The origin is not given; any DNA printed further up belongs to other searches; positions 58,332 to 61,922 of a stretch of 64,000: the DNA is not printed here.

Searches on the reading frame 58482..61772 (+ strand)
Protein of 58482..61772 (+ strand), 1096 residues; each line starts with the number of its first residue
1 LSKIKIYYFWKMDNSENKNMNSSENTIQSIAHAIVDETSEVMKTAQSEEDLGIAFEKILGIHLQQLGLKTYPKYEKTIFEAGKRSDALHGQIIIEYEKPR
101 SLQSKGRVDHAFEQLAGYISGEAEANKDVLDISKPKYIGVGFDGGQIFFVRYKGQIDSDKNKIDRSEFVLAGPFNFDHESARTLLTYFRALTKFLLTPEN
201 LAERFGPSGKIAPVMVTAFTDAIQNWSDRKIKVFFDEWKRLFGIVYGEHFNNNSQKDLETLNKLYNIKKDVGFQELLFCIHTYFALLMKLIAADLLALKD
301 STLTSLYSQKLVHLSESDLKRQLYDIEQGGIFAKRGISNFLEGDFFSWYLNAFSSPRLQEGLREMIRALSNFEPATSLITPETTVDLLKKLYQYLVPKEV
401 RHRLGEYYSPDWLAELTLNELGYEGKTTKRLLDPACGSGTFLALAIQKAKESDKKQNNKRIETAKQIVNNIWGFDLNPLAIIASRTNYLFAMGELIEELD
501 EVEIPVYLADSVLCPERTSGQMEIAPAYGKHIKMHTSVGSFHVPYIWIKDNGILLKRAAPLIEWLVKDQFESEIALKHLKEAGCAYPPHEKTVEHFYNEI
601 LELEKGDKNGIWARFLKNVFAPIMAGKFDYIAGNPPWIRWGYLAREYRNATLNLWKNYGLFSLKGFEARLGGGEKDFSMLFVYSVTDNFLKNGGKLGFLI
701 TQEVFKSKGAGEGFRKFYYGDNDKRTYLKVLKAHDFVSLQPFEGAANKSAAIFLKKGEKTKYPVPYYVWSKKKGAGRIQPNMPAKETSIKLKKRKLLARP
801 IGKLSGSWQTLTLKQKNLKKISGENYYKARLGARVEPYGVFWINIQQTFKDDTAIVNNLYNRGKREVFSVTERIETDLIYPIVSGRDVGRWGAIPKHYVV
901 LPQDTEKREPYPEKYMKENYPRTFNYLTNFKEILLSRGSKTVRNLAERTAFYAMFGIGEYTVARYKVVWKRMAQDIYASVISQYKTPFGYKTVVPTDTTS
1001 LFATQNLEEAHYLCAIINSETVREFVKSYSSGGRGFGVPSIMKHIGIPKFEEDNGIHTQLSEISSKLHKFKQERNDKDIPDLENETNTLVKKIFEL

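Call 21: search_protein_families(library=pfam, proteins=[window:58482-61772:+], max_evalue=0.001)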
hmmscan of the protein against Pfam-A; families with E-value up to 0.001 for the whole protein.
window:58482-61772:+ (1096 aa): 4 families
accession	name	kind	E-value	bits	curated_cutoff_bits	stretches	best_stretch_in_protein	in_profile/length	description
PF07669.17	Eco57I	-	1.9e-11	44.8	25.3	1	469-717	1-149/171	Eco57I restriction-modification methylase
PF02384.22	N6_Mtase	-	2.1e-09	37.6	20.4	1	386-487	4-96/311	N-6 DNA Methylase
PF20473.4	MmeI_Mtase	-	3.9e-05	23.4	27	1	429-481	21-75/259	MmeI, DNA-methyltransferase domain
PF01170.24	UPF0020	-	0.00011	22.4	22.3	1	426-488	27-96/197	RMKL-like, methyltransferase domain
